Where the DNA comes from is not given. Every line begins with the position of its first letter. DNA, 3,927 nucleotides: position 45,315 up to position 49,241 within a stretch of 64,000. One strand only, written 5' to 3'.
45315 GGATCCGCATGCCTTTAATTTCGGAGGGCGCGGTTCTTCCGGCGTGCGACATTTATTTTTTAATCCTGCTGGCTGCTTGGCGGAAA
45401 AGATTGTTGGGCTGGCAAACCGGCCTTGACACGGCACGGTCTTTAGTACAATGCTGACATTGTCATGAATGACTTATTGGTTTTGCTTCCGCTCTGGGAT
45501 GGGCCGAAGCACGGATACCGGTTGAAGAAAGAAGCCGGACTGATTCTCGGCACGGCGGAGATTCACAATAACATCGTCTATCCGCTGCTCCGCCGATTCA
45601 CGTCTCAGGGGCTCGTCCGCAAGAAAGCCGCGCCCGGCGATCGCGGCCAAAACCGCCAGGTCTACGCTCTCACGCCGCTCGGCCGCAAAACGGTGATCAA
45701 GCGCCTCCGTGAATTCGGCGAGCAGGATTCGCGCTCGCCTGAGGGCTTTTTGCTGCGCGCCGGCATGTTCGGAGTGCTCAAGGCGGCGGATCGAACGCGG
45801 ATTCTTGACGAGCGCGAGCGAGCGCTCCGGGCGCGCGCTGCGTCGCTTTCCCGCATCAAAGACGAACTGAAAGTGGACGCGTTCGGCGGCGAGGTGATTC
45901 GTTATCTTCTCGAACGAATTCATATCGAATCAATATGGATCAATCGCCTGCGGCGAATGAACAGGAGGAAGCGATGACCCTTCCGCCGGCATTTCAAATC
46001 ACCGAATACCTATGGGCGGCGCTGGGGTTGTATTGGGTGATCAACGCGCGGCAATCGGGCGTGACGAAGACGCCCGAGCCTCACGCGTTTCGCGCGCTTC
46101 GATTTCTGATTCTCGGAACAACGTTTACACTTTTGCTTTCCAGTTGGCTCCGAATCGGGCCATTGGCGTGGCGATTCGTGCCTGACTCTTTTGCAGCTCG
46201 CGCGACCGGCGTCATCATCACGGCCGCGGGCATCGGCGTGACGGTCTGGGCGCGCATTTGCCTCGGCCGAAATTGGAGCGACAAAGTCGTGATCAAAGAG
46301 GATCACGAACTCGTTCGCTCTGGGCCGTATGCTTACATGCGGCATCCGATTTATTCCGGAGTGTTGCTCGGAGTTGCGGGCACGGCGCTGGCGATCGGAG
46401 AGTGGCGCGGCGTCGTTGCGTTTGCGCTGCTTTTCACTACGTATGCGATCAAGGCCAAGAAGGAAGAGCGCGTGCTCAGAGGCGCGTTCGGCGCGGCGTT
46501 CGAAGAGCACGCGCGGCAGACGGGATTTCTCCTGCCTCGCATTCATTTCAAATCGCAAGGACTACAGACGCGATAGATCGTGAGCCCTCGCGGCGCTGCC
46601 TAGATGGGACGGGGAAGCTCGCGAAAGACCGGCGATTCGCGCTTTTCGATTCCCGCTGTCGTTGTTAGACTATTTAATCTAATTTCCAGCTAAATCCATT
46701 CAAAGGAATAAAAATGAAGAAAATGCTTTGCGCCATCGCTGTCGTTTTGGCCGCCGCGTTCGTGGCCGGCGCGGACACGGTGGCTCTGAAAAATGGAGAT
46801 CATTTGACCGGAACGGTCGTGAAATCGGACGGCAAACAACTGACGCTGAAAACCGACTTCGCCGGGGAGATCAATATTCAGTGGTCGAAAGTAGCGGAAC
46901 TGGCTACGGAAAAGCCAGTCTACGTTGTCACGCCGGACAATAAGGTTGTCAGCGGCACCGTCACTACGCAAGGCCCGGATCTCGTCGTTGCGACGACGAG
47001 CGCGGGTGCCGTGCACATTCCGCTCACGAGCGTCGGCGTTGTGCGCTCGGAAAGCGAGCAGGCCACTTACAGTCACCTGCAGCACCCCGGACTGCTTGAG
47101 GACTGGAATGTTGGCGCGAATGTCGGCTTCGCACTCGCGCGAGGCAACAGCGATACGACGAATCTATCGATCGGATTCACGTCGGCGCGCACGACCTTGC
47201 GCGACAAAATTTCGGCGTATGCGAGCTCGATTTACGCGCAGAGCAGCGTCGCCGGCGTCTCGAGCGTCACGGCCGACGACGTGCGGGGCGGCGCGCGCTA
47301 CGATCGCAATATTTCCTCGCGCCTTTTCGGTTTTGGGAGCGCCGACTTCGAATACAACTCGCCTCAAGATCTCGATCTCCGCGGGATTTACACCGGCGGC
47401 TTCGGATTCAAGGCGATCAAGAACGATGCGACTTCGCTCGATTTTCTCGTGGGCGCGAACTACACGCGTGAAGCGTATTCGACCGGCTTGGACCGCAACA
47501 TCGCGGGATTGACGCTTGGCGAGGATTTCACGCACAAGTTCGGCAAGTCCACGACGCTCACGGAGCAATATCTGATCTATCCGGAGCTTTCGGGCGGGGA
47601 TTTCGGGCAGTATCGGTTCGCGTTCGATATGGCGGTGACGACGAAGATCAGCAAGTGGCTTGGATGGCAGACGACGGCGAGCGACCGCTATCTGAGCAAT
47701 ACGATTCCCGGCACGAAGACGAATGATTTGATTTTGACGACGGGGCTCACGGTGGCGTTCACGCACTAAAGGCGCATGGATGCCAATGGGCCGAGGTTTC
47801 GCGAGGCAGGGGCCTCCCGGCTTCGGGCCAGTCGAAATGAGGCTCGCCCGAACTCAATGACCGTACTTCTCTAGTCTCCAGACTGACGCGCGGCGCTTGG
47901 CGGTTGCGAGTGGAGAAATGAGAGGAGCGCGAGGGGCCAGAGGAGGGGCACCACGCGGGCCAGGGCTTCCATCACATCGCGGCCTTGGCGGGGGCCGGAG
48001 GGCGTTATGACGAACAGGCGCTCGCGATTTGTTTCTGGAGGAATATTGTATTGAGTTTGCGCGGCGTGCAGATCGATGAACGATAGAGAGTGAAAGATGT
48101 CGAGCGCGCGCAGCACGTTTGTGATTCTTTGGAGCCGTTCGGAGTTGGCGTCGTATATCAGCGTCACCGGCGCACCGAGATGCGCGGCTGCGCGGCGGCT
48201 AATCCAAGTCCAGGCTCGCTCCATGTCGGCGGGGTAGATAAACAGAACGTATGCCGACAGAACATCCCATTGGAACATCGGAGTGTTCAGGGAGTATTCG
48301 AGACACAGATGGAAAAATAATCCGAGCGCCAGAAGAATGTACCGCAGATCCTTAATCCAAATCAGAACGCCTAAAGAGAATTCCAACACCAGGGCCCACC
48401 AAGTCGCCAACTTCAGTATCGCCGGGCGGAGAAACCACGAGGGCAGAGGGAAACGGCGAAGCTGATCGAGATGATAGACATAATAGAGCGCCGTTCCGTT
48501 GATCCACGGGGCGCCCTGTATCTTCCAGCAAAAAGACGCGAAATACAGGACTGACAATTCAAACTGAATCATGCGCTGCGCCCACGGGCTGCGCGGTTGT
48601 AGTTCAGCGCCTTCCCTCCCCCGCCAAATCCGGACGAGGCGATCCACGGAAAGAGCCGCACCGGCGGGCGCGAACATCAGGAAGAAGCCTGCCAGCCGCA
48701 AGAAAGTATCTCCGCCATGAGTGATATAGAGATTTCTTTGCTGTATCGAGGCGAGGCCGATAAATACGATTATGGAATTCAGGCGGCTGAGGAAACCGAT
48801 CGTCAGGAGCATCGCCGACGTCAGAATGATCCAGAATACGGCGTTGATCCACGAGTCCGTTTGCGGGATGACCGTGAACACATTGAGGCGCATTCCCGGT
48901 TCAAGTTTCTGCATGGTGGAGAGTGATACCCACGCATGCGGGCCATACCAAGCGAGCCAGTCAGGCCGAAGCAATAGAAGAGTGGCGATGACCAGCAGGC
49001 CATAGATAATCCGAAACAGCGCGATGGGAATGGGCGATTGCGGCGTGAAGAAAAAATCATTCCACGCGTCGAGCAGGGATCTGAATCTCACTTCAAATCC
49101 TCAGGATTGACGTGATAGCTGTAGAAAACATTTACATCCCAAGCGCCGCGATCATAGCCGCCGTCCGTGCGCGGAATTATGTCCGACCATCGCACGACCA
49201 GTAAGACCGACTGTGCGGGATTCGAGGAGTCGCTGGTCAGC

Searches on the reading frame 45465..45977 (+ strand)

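Call 47: search_protein_families(library=pfam, proteins=[window:45465-45977:+], max_evalue=0.001)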
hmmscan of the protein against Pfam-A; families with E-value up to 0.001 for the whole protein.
window:45465-45977:+ (170 aa): 1 family
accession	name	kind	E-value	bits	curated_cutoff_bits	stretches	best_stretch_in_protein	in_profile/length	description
PF03551.20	PadR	-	1.8e-12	47.5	27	1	7-76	2-72/75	Transcriptional regulator PadR-like family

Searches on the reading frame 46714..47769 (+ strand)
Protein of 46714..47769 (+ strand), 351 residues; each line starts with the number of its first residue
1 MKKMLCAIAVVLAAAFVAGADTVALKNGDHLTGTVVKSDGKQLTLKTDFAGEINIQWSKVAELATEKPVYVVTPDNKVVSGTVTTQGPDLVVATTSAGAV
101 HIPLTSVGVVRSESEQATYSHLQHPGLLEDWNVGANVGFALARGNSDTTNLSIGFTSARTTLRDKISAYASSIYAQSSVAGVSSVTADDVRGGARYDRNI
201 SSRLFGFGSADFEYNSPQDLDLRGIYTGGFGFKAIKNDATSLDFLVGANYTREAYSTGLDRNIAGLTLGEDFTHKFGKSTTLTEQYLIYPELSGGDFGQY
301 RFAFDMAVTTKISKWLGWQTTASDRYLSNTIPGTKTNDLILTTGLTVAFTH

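Call 47: search_protein_families(library=pfam, proteins=[window:46714-47769:+], max_evalue=0.001)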
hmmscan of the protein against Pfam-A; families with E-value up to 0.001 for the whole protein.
window:46714-47769:+ (351 aa): 1 family
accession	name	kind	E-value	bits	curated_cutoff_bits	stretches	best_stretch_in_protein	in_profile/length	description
PF04338.18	DUF481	-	2.7e-32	112.9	21.1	1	136-349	2-210/210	Protein of unknown function, DUF481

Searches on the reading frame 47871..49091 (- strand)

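Call 47: search_protein_families(library=pfam, proteins=[window:47871-49091:-], max_evalue=0.001)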
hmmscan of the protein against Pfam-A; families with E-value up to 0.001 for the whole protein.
window:47871-49091:- (406 aa): 1 family
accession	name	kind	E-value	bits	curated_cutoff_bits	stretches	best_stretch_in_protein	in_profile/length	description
PF05090.19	HTTM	-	1.1e-13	51.8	27.7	1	16-287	2-257/259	HTTM domain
